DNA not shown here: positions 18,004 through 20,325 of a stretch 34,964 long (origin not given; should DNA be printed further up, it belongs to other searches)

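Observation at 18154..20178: Single-ORF fusion of a PrmC/HemK-type N5-glutamine methyltransferase to a FemAB-like double-GNAT region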

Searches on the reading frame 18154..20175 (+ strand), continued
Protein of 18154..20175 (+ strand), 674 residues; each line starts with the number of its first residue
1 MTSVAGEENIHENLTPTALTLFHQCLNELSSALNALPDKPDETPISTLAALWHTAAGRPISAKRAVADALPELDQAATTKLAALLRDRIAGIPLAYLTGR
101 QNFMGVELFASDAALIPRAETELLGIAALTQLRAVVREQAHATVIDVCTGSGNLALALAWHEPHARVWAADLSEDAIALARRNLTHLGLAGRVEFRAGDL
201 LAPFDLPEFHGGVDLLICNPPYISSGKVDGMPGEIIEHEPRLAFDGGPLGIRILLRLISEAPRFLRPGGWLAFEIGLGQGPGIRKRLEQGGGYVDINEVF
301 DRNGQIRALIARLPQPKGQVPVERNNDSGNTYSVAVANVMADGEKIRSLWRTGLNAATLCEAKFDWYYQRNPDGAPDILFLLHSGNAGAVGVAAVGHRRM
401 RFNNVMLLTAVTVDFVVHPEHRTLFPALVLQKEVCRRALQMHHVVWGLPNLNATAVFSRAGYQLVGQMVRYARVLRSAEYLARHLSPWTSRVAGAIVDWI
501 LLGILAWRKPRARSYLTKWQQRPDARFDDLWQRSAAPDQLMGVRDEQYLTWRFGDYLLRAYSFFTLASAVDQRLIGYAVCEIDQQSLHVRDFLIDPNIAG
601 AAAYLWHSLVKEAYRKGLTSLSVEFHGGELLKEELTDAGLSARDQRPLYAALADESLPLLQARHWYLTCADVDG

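Call 62: fold_search(model_id=the predicted structure, library=pdb)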
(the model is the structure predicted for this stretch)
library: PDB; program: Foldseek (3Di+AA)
matches with E <= 10: 1973; with E <= 0.001: 1283
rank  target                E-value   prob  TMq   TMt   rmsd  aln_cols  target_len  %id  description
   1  1vq1_A                4.0e-18  1.00  0.34  0.80   4.4       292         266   25  Crystal structure of N5-glutamine methyltransferase, HemK(EC 2.1.1.-) (TM0488) from Thermotoga maritima at 2.80 A reso (released 2005-02-01)
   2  2b3t_A                5.3e-18  1.00  0.35  0.80   5.0       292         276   30  Structure of complex between E. coli translation termination factor RF1 and the PrmC methyltransferase (released 2006-01-24)
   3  1vq1_B                6.0e-18  1.00  0.34  0.80   4.4       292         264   25  Crystal structure of N5-glutamine methyltransferase, HemK(EC 2.1.1.-) (TM0488) from Thermotoga maritima at 2.80 A reso (released 2005-02-01)
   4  1nv8_B                7.9e-18  1.00  0.34  0.79   4.7       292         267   26  N5-glutamine methyltransferase, HemK (released 2003-05-27)
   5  1nv8_A                8.4e-18  1.00  0.34  0.79   4.5       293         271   25  N5-glutamine methyltransferase, HemK (released 2003-05-27)
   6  1sg9_A                1.7e-17  1.00  0.35  0.80   4.5       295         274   25  Crystal structure of Thermotoga maritima protein HEMK, an N5-glutamine methyltransferase (released 2004-08-17)
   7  1nv9                  6.8e-17  1.00  0.33  0.80   4.3       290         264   25  HemK, apo structure (released 2003-05-27)
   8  1t43                  2.1e-16  1.00  0.35  0.81   4.8       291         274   29  Crystal Structure Analysis of E.coli Protein (N5)-Glutamine Methyltransferase (HemK) (released 2004-06-29)
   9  2hv2_A                3.7e-13  1.00  0.35  0.57   4.4       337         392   12  Crystal Structure of Conserved Protein of Unknown Function from Enterococcus faecalis V583 at 2.4 A Resolution, Probab (released 2006-08-29)
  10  2hv2_C                5.0e-13  1.00  0.35  0.57   4.7       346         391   12  Crystal Structure of Conserved Protein of Unknown Function from Enterococcus faecalis V583 at 2.4 A Resolution, Probab (released 2006-08-29)
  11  2hv2_B                1.9e-12  1.00  0.34  0.56   4.5       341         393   11  Crystal Structure of Conserved Protein of Unknown Function from Enterococcus faecalis V583 at 2.4 A Resolution, Probab (released 2006-08-29)
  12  2hv2_F                2.6e-12  1.00  0.35  0.56   4.8       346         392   12  Crystal Structure of Conserved Protein of Unknown Function from Enterococcus faecalis V583 at 2.4 A Resolution, Probab (released 2006-08-29)
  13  2hv2_D                4.5e-12  1.00  0.34  0.55   4.6       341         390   12  Crystal Structure of Conserved Protein of Unknown Function from Enterococcus faecalis V583 at 2.4 A Resolution, Probab (released 2006-08-29)
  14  2i00_C                9.4e-12  1.00  0.34  0.53   5.0       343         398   10  Crystal structure of acetyltransferase (GNAT family) from Enterococcus faecalis (released 2006-09-19)
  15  3n7z_A                1.0e-11  1.00  0.35  0.58   4.4       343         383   12  Crystal structure of acetyltransferase from Bacillus anthracis (released 2010-06-16)
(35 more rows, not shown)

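Call 63: find_encoding_contigs(protein=P0015, flank=10000, max_places=1)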
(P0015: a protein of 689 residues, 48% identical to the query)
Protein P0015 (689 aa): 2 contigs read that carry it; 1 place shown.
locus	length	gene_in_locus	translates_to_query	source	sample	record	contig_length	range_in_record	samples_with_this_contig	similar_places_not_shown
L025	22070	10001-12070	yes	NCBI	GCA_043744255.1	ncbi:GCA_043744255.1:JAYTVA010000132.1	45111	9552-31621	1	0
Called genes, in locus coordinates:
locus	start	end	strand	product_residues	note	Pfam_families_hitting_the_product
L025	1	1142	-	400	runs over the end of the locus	PF00535:Glycos_transf_2, PF13641:Glyco_tranf_2_3, PF13632:Glyco_trans_2_3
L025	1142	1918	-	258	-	PF01522:Polysacc_deac_1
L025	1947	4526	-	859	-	PF01943:Polysacc_synt, PF13440:Polysacc_synt_3, PF01522:Polysacc_deac_1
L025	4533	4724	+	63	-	-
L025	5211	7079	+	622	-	PF13522:GATase_6, PF13537:GATase_7, PF00733:Asn_synthase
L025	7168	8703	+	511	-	PF00501:AMP-binding, PF13193:AMP-binding_C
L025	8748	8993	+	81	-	-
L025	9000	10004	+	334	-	PF02540:NAD_synthase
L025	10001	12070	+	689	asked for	PF01170:UPF0020 (weak), PF05175:MTS, PF06325:PrmA (weak), PF09445:Methyltransf_15 (weak), PF13649:Methyltransf_25, PF13847:Methyltransf_31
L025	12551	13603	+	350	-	PF00535:Glycos_transf_2, PF10111:Glyco_tranf_2_2, PF13641:Glyco_tranf_2_3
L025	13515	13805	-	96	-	-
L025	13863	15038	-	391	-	PF13480:Acetyltransf_6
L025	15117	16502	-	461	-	PF02397:Bac_transf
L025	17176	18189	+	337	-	PF00106:adh_short (weak), PF01073:3Beta_HSD, PF01370:Epimerase, PF02719:Polysacc_synt_2, PF04321:RmlD_sub_bind, PF07993:NAD_binding_4 (weak), PF13460:NAD_binding_10 (weak), PF16363:GDP_Man_Dehyd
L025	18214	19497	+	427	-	PF03721:UDPG_MGDP_dh_N, PF00984:UDPG_MGDP_dh, PF03720:UDPG_MGDP_dh_C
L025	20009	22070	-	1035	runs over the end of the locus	-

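Call 64: find_encoding_contigs(protein=P0012, flank=10000, max_places=1)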
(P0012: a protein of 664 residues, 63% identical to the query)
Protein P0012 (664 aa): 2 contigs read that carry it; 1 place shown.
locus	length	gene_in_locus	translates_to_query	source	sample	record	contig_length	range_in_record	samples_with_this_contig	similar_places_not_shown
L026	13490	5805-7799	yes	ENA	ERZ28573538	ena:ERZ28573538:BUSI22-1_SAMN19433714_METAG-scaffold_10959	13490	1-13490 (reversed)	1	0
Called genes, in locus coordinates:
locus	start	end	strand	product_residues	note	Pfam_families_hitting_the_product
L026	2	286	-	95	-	?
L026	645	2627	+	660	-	PF13522:GATase_6, PF13537:GATase_7, PF00733:Asn_synthase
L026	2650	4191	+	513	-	PF00501:AMP-binding, PF13193:AMP-binding_C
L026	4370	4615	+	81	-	-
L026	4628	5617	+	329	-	PF02540:NAD_synthase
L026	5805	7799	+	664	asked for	PF01170:UPF0020 (weak), PF06325:PrmA (weak), PF05175:MTS, PF08241:Methyltransf_11 (faint), PF08242:Methyltransf_12 (faint), PF13649:Methyltransf_25, PF13847:Methyltransf_31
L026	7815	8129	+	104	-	PF01757:Acyl_transf_3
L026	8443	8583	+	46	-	-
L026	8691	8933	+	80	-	PF00550:PP-binding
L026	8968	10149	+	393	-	PF02771:Acyl-CoA_dh_N, PF00441:Acyl-CoA_dh_1 (faint)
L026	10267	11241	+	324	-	PF08893:DUF1839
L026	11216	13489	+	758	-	?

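Call 65: find_encoding_contigs(protein=P0066, flank=8000, max_places=1)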
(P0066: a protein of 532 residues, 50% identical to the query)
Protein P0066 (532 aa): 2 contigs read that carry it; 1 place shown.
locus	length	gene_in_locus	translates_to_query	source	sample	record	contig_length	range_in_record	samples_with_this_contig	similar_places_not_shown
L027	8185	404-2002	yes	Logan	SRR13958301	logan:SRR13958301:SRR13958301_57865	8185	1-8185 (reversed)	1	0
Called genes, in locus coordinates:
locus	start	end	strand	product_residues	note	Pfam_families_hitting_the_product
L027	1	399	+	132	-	?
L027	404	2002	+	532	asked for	PF00132:Hexapep, PF01170:UPF0020 (weak), PF05175:MTS, PF08242:Methyltransf_12 (weak), PF13649:Methyltransf_25, PF13847:Methyltransf_31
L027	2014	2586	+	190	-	PF00132:Hexapep, PF14602:Hexapep_2 (weak)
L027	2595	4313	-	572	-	PF24793:GINT1_N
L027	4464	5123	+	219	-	PF00072:Response_reg, PF00196:GerE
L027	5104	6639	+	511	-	PF00989:PAS, PF13188:PAS_8, PF08448:PAS_4 (weak), PF13426:PAS_9, PF08447:PAS_3, PF00512:HisKA, PF02518:HATPase_c, PF00072:Response_reg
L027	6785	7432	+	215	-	PF00072:Response_reg, PF00196:GerE, PF08281:Sigma70_r4_2 (weak)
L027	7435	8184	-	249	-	?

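Call 73: search_protein_families(library=ncbifam, proteins=[P0291, P0292, P0297, P0301, P0307, P0286, P0172, P0174, P0176, P0182], max_evalue=1e-45)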
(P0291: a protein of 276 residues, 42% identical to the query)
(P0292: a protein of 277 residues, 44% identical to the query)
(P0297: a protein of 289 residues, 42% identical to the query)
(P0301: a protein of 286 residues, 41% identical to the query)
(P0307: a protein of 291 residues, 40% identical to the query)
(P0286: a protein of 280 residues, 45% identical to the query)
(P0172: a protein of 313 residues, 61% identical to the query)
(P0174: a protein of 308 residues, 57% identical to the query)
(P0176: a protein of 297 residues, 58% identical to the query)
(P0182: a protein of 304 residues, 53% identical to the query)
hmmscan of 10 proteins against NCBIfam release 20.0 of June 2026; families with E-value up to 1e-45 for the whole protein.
P0291 (276 aa): 1 family
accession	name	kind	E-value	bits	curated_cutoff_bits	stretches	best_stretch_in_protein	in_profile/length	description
TIGR03534.1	RF_mod_PrmC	equivalog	1.8e-55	188.2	199.1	1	33-266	28-252/253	peptide chain release factor N(5)-glutamine methyltransferase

P0292 (277 aa): 2 families
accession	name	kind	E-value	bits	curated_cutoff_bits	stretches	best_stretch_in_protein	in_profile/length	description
TIGR03534.1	RF_mod_PrmC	equivalog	5.4e-58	196.4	199.1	1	37-269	23-252/253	peptide chain release factor N(5)-glutamine methyltransferase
TIGR00536.1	hemK_fam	subfamily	3e-51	174.2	115.5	1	27-267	38-276/286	HemK family protein methyltransferase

P0297 (289 aa): 2 families
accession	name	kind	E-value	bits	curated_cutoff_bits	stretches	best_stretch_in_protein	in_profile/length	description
TIGR03534.1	RF_mod_PrmC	equivalog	1.3e-64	218.1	199.1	1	50-279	32-252/253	peptide chain release factor N(5)-glutamine methyltransferase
TIGR00536.1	hemK_fam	subfamily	1.8e-58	197.9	115.5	1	41-282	48-281/286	HemK family protein methyltransferase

P0301 (286 aa): 1 family
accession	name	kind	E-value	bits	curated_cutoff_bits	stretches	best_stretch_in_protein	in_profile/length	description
TIGR03534.1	RF_mod_PrmC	equivalog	2.8e-46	158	199.1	1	46-277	31-251/253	peptide chain release factor N(5)-glutamine methyltransferase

P0307 (291 aa): 3 families
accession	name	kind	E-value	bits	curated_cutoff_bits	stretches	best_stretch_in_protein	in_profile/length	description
TIGR03534.1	RF_mod_PrmC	equivalog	2.4e-79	266.4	199.1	1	26-282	2-252/253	peptide chain release factor N(5)-glutamine methyltransferase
TIGR00536.1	hemK_fam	subfamily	5.1e-63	212.8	115.5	1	1-284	1-280/286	HemK family protein methyltransferase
TIGR03704.1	PrmC_rel_meth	equivalog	4.9e-52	176.9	248.8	1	51-283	24-249/251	putative protein N(5)-glutamine methyltransferase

P0286 (280 aa): 3 families
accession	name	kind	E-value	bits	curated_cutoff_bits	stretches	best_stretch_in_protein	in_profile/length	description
TIGR03534.1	RF_mod_PrmC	equivalog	4e-68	229.6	199.1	1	46-273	28-250/253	peptide chain release factor N(5)-glutamine methyltransferase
TIGR00536.1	hemK_fam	subfamily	8.1e-58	195.8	115.5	1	8-277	13-280/286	HemK family protein methyltransferase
TIGR03704.1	PrmC_rel_meth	equivalog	3.6e-46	157.7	248.8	1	45-254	24-229/251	putative protein N(5)-glutamine methyltransferase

P0172 (313 aa): 2 families
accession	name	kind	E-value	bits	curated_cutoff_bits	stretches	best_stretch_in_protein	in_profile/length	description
TIGR03534.1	RF_mod_PrmC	equivalog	1.9e-60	204.4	199.1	1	69-308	22-252/253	peptide chain release factor N(5)-glutamine methyltransferase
TIGR00536.1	hemK_fam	subfamily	3.6e-53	180.5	115.5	1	71-311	49-281/286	HemK family protein methyltransferase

P0174 (308 aa): 2 families
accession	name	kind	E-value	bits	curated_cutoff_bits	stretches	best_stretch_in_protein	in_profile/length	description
TIGR03534.1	RF_mod_PrmC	equivalog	1.7e-54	184.9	199.1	1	66-300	26-251/253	peptide chain release factor N(5)-glutamine methyltransferase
TIGR00536.1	hemK_fam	subfamily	2.1e-47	161.6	115.5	1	65-306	50-283/286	HemK family protein methyltransferase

P0176 (297 aa): 2 families
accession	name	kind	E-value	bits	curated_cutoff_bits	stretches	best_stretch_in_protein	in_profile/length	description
TIGR03534.1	RF_mod_PrmC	equivalog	2.9e-61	207.1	199.1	1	56-291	23-251/253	peptide chain release factor N(5)-glutamine methyltransferase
TIGR00536.1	hemK_fam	subfamily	1e-56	192.2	115.5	1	52-295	44-281/286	HemK family protein methyltransferase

P0182 (304 aa): 2 families
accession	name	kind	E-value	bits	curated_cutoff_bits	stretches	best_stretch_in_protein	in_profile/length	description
TIGR03534.1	RF_mod_PrmC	equivalog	1.4e-56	191.8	199.1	1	55-296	20-252/253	peptide chain release factor N(5)-glutamine methyltransferase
TIGR00536.1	hemK_fam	subfamily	8.5e-50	169.4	115.5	1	47-298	37-280/286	HemK family protein methyltransferase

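Call 74: search_protein_families(library=pfam, proteins=[P0188, P0210, P0068, P0058, P0280, P0296], max_evalue=0.000001)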
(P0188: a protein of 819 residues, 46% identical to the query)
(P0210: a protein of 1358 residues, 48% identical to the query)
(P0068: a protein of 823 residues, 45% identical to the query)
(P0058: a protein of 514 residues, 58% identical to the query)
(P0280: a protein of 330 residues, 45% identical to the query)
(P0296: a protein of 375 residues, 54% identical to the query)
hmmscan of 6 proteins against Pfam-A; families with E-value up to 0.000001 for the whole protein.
P0188 (819 aa): 5 families
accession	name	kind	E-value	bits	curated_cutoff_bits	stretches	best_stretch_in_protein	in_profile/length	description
PF00501.34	AMP-binding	-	3.3e-76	257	29.9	1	16-377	6-384/384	AMP-binding enzyme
PF13193.12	AMP-binding_C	-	5.6e-18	66.1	24.5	1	433-508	1-76/76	AMP-binding enzyme C-terminal domain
PF05175.20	MTS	-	1.6e-10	41.3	23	1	636-730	25-113/170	Methyltransferase small domain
PF06325.19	PrmA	-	3.7e-07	30.4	22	1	630-741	150-249/296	Ribosomal protein L11 methyltransferase (PrmA)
PF13649.12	Methyltransf_25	-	6.5e-07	30.4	27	0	647-734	1-85/97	Methyltransferase domain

P0210 (1358 aa): 7 families
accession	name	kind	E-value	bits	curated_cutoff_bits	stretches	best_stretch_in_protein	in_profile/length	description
PF00668.25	Condensation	-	1e-78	265.6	30.6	1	122-554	7-446/456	Condensation domain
PF00550.31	PP-binding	-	2.3e-25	89.1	20.8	2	956-1019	2-67/67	Phosphopantetheine attachment site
PF05175.20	MTS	-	3.1e-13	50.2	23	1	1177-1267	26-110/170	Methyltransferase small domain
PF13847.12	Methyltransf_31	-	4.5e-11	43.1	27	1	1185-1265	5-84/145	Methyltransferase domain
PF00501.34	AMP-binding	-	1.8e-10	40.6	29.9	1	649-820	199-374/384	AMP-binding enzyme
PF09445.16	Methyltransf_15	-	2e-10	40.9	22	1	1186-1265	3-81/165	RNA cap guanine-N2 methyltransferase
PF13649.12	Methyltransf_25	-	2.6e-09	38.1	27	1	1187-1262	1-71/97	Methyltransferase domain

P0068 (823 aa): 6 families
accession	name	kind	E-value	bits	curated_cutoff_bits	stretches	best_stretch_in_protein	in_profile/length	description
PF00501.34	AMP-binding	-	9.6e-86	288.4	29.9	1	18-380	6-384/384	AMP-binding enzyme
PF13193.12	AMP-binding_C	-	1.9e-17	64.4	24.5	1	436-511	1-76/76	AMP-binding enzyme C-terminal domain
PF05175.20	MTS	-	6.6e-15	55.6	23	1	642-736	26-114/170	Methyltransferase small domain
PF13847.12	Methyltransf_31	-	5.3e-10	39.6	27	1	647-802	2-130/145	Methyltransferase domain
PF13649.12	Methyltransf_25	-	5.4e-08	33.9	27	1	652-727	1-71/97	Methyltransferase domain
PF06325.19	PrmA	-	1.4e-07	31.8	22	1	646-727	159-233/296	Ribosomal protein L11 methyltransferase (PrmA)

P0058 (514 aa): 1 family
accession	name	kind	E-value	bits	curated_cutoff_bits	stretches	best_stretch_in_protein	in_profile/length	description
PF02540.23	NAD_synthase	-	3.5e-23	82.5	21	1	41-119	98-176/242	NAD synthase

P0280 (330 aa): 4 families
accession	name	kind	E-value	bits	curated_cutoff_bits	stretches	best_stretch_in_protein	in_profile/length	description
PF05175.20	MTS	-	1.2e-11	45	23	1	156-239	31-109/170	Methyltransferase small domain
PF13847.12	Methyltransf_31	-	3.7e-08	33.6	27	1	156-287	3-107/145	Methyltransferase domain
PF13649.12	Methyltransf_25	-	4.5e-08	34.1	27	1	161-235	2-71/97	Methyltransferase domain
PF01170.24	UPF0020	-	6.6e-07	29.6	22.3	1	180-254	76-147/197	RMKL-like, methyltransferase domain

P0296 (375 aa): 1 family
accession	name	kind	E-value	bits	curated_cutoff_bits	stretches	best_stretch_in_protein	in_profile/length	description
PF05175.20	MTS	-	8.8e-07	29.2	23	0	214-290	43-115/170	Methyltransferase small domain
